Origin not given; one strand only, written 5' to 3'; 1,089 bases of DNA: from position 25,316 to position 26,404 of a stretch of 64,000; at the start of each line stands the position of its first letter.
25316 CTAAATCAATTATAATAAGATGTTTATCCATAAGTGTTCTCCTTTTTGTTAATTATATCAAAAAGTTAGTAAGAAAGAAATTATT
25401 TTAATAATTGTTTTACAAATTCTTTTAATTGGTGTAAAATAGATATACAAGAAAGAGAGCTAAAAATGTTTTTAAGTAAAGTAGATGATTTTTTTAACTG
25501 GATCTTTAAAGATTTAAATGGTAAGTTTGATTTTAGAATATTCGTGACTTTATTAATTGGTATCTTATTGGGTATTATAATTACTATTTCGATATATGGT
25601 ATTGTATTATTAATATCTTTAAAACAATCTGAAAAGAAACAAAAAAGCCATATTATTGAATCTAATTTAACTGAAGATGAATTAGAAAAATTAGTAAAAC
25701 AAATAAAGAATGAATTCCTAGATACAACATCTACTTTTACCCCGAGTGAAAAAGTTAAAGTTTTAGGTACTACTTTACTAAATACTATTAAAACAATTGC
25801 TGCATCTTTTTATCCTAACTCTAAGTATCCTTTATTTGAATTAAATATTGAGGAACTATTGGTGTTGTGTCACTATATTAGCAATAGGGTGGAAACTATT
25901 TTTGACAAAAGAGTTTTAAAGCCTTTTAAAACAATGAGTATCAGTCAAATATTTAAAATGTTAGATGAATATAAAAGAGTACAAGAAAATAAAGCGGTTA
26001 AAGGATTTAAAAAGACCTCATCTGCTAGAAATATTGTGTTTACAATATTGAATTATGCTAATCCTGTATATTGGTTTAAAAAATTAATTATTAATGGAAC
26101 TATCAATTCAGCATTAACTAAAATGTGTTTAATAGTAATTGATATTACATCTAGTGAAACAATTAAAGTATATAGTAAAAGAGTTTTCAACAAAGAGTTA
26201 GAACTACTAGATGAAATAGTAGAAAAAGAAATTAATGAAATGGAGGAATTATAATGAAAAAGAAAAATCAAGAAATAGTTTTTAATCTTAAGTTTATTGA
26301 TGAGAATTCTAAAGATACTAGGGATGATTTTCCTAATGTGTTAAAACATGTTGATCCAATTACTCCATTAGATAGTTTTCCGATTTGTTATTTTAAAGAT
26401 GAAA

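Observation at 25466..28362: TM-less FtsK/SpoIIIE translocase translationally coupled to an upstream single-pass membrane protein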

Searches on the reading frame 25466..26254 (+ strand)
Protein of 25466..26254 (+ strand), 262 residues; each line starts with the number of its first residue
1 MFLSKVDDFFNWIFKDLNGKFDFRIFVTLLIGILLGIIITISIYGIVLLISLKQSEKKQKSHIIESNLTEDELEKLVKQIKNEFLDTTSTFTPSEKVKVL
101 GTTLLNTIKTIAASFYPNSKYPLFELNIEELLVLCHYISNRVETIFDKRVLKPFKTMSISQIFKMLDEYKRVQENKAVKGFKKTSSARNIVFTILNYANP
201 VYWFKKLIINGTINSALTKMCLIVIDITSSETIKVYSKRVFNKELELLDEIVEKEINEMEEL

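Call 6: search_protein_families(library=pfam, proteins=[window:25466-26254:+], max_evalue=0.01)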
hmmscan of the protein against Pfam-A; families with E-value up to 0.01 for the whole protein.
window:25466-26254:+ (262 aa): 0 families

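Call 9: find_homologous_proteins(query=window:25466-26254:+, max_evalue=0.001)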
Query window:25466-26254:+ (262 aa): 25 proteins with E <= 0.001 among 1362 candidates.
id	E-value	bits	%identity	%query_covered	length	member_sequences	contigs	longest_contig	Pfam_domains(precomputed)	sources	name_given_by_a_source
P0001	3.2e-158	543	99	100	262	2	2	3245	-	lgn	-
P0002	1.3e-121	423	76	100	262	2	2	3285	-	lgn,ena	-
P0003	5.1e-121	421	74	100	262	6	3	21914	-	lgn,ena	-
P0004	4.9e-120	418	74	94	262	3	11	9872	-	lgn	-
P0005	8.7e-109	381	64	95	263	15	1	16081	-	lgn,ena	-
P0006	5.9e-105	368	66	95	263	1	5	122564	-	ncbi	-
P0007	8.1e-104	364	61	95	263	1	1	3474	-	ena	-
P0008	6.7e-103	361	60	95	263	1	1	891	-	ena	-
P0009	5.2e-95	336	61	100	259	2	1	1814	-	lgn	-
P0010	2.7e-91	323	56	100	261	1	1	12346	-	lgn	-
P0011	2.7e-88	314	56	100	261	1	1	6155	-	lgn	-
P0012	3.3e-86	307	56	97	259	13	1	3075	-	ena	-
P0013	5.3e-85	303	58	100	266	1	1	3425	-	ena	-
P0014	6.5e-84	299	56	100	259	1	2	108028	-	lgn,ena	-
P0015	2.7e-68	248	46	99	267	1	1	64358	-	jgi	-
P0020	1.5e-59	220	42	99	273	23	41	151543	-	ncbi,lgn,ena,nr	ncbi:MAG: hypothetical protein SOY80_01475 [Bacilli bacterium]|nr:hypothetical protein [Bacilli bact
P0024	5.1e-32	129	33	90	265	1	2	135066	-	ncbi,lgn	-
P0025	2.1e-27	114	34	92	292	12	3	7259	-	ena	-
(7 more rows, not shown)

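Call 10: search_protein_families(library=ncbifam, proteins=[window:25466-26254:+], max_evalue=0.1)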
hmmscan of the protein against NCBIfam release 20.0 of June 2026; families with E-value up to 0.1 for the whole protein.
window:25466-26254:+ (262 aa): 0 families

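Call 11: find_encoding_contigs(protein=P0024, flank=6000, max_places=2)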
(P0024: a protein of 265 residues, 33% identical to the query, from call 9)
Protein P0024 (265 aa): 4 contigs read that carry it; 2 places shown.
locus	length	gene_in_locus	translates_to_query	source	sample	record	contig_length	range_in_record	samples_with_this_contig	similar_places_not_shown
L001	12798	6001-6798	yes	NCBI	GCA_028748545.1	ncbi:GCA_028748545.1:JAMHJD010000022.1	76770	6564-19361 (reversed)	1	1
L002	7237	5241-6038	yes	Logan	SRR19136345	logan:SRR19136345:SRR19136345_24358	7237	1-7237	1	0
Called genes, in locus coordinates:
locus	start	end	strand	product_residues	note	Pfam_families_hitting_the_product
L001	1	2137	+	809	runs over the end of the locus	PF00343:Phosphorylase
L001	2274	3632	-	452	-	PF00392:GntR, PF00155:Aminotran_1_2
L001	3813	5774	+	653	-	PF00884:Sulfatase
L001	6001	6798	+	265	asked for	-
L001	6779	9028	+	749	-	PF17854:FtsK_alpha, PF01580:FtsK_SpoIIIE, PF09397:FtsK_gamma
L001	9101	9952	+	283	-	PF10502:Peptidase_S26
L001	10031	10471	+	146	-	PF00583:Acetyltransf_1, PF13673:Acetyltransf_10, PF13508:Acetyltransf_7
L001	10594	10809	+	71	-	PF01381:HTH_3, PF13443:HTH_26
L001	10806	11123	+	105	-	-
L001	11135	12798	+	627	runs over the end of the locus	-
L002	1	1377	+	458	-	?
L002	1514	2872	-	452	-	PF00392:GntR, PF00155:Aminotran_1_2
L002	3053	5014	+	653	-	PF00884:Sulfatase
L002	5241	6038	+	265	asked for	-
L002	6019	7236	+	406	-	?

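Call 12: find_encoding_contigs(protein=P0020, flank=6000, max_places=2)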
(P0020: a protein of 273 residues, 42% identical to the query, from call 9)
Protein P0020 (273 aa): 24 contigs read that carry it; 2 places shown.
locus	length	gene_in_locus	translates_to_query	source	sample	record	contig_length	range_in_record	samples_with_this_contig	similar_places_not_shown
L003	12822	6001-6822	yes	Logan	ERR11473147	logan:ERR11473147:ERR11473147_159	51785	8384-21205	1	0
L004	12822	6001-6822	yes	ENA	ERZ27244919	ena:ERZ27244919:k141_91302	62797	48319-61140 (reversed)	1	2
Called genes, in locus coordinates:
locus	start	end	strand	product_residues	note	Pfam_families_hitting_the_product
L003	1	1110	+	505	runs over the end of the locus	PF00005:ABC_tran, PF08402:TOBE_2 (faint)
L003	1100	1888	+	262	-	PF00528:BPD_transp_1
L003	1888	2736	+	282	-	PF00528:BPD_transp_1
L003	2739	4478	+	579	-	PF01547:SBP_bac_1, PF13416:SBP_bac_8, PF13343:SBP_bac_6 (weak), PF02839:CBM_5_12 (faint)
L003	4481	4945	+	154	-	-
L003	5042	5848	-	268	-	PF00702:Hydrolase (faint), PF05116:S6PP (faint), PF08282:Hydrolase_3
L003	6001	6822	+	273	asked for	-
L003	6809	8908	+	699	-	PF17854:FtsK_alpha, PF01580:FtsK_SpoIIIE, PF09397:FtsK_gamma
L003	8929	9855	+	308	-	PF10502:Peptidase_S26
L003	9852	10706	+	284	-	PF03193:RsgA_GTPase (faint), PF01926:MMR_HSR1, PF02421:FeoB_N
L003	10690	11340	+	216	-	PF01351:RNase_HII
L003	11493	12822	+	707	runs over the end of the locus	PF01751:Toprim, PF01131:Topoisom_bac, PF01396:Zn_ribbon_Top1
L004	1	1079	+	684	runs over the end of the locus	-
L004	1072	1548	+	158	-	-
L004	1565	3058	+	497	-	-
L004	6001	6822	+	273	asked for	-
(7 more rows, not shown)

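Call 13: find_encoding_contigs(protein=P0025, flank=6000, max_places=2)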
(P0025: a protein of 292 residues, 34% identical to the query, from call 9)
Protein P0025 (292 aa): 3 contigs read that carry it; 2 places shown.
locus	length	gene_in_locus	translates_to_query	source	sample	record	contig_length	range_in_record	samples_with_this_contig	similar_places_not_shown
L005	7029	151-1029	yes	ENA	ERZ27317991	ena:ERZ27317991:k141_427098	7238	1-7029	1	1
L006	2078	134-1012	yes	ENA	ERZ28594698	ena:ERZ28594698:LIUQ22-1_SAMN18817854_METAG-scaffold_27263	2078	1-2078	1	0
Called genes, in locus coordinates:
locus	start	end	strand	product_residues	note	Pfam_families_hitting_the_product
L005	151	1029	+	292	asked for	-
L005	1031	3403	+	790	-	PF17854:FtsK_alpha, PF01580:FtsK_SpoIIIE, PF12846:AAA_10 (faint), PF09397:FtsK_gamma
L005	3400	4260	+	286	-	PF10502:Peptidase_S26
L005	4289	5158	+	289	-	PF03193:RsgA_GTPase (faint), PF01926:MMR_HSR1, PF02421:FeoB_N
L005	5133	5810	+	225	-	PF01351:RNase_HII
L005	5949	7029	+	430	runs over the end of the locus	?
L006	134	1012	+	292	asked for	-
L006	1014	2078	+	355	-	?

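Call 18: find_related_loci(query=A1, collection=genome_contigs, flank=6000)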
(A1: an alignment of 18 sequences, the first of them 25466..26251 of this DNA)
Query A1 (262 aa) in genome_contigs; peptide patterns used: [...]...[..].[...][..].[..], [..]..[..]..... (x = any residue, [..] = any of these).
139 stretches matched a pattern; 115 encode a relative of the query (tblastn E <= 1e-3); the best 80 are kept; 80 distinct loci.
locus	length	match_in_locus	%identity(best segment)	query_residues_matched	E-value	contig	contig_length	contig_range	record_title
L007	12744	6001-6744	65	1-248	1e-105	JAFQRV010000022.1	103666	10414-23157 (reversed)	MAG: Bacilli bacterium isolate RGIG2093 Goat_Colon-3__c338736, whole genome shotgun sequence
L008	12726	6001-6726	54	1-249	3e-85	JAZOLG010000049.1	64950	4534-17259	MAG: Bacilli bacterium isolate T1900045656_YK20190350.MAGScoT_cleanbin_000009 SGB_8238_k141_757108, whole genome shotgun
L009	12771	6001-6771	48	6-260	3e-74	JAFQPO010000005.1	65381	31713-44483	MAG: Bacilli bacterium isolate RGIG2034 Goat_Colon-1__c237, whole genome shotgun sequence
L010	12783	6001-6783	44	3-261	3e-73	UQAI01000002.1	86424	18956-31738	uncultured Mollicutes bacterium isolate UMGS75 genome assembly, contig: NODE_69_length_86424_cov_10.083606, whole genome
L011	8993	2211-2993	44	3-261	1e-72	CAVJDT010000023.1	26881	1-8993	Bacillota bacterium isolate H07681-L1_cleanbin_000020 genome assembly, contig: Spades_H07681-L1_contig_1035, whole genom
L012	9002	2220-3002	45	3-261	3e-72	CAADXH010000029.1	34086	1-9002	MAG TPA_asm: Bacilli bacterium, isolate HGM10607, WGS project CAADXH010000000 data, contig: ERS396321_61_k85_25460, whol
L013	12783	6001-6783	43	3-261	7e-72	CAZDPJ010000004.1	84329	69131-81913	MAG TPA_asm: uncultured Staphylococcaceae bacterium isolate SRP313737_co1_111 genome assembly, contig: NODE_471_length_8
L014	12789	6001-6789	44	1-261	1e-70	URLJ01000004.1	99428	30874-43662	uncultured Mollicutes bacterium isolate UMGS1109 genome assembly, contig: NODE_144_length_99428_cov_5.328562, whole geno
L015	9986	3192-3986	43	1-260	1e-65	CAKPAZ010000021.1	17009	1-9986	MAG: uncultured Bacilli bacterium isolate REFINED_METABAT215_TOP10_CONTIGS_1500_ASSEMBLY_K77_MERGED__Hadza_MoBio_hadza-I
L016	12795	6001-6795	43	1-260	1e-65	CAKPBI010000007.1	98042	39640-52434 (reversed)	MAG: uncultured Bacilli bacterium isolate REFINED_METABAT215_TOP10_CONTIGS_1500_ASSEMBLY_K77_MERGED__Hadza_MoBio_hadza-I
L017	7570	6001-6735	46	3-247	2e-62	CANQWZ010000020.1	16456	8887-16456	MAG: uncultured Bacilli bacterium isolate Lapin-020__bin112 genome assembly, contig: Lapin-020__NODE_4720_length_16456_c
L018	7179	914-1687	43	3-260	7e-61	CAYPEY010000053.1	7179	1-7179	MAG TPA_asm: uncultured Staphylococcaceae bacterium isolate SRP315200_co1_851 genome assembly, contig: NODE_24985_length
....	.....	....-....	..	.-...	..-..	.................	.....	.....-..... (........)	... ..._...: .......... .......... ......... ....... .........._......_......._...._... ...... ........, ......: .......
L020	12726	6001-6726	41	3-244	4e-56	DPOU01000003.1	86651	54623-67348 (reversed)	MAG TPA_asm: Acholeplasmatales bacterium isolate UBA11505 contig_1307, whole genome shotgun sequence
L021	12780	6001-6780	40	3-260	6e-56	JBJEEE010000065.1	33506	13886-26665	MAG: Bacilli bacterium isolate LOHA10_bin.030 NODE_355_length_33506_cov_8.022989, whole genome shotgun sequence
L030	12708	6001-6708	34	21-260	1e-37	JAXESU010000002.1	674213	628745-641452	MAG: Bacilli bacterium isolate SUG2494 k141_42504, whole genome shotgun sequence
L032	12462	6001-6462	44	108-261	2e-37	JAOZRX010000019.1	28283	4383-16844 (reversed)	MAG: Candidatus Izemoplasma sp. isolate GMC6.maxbin2.120_sub GMC6_936_length_28283_cov_11.819257, whole genome shotgun s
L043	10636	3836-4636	33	5-261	7e-35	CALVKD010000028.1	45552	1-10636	MAG: uncultured Bacilli bacterium isolate E04__bin42 genome assembly, contig: E04__k127_255854, whole genome shotgun seq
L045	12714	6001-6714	30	20-255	2e-33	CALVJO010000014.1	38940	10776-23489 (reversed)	MAG: uncultured Bacilli bacterium isolate BRZ_SF__bin36 genome assembly, contig: BRZ_SF__NODE_1181_length_38940_cov_17.3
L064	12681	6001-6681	34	32-257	3e-31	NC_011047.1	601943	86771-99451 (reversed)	Candidatus Phytoplasma mali, complete sequence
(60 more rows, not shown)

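Call 22: predict_structure(alignment_id=A1)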
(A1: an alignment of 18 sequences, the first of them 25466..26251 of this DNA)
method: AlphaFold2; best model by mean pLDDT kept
length: 262 residues; sequences in the alignment: 18
mean_pLDDT: 70.5   pTM: 0.56
mean pLDDT of the five models: 70.5, 70.1, 67.3, 63.9, 62.3
residues with pLDDT >= 90: 10; 70-90: 137; 50-70: 90; < 50: 25
segments of 3 or more residues with pLDDT < 50: 57-60, 175-185
pLDDT, mean of each block of 10 residues (from residue 1): 61 64 78 90 87 57 58 85 85 77 87 78 73 82 78 67 58 47 47 50 52 75 87 76 64 72 63
secondary structure, 60 per line:
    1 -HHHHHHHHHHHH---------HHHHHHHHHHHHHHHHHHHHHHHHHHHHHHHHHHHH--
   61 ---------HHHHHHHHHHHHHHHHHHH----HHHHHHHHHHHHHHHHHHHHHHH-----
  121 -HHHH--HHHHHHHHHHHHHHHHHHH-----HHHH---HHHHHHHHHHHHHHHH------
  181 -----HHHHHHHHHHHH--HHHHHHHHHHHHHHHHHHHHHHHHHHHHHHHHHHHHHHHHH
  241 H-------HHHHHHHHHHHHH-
elements in order: H2-13 H23-58 H70-88 H93-115 H122-125 H128-146 H152-155 H159-174 H186-197 H200-241 H249-261

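Call 25: search_protein_representatives(alignment_id=A1)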
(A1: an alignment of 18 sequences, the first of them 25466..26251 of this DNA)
Query: 18 sequences, 265 profile positions. Proteins with E-value up to 0.001 (for the whole library): 448; up to 1e-10: 303; up to 1e-30: 139. The best 150 are listed.
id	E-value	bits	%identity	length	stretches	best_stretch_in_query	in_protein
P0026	2.2e-104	365.0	-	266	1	2-264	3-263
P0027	3.6e-94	331.4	-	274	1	2-263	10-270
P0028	5.2e-94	330.9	-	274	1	2-261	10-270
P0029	2.1e-93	328.9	-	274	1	2-262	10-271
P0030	3.2e-92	325.1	-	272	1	2-263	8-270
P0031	2.3e-79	282.9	-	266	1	3-261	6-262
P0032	1.3e-77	277.2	-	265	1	10-262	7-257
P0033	5.7e-77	275.1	-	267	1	3-263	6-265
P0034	2.0e-75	270.0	-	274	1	2-264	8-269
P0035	2.6e-70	253.2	-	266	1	10-264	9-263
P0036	1.8e-67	243.9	-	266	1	12-260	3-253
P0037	2.0e-66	240.5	-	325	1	18-262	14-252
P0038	7.0e-66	238.7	-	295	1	19-263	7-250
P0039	9.8e-66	238.2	-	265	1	9-264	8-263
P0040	3.8e-65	236.3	-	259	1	3-252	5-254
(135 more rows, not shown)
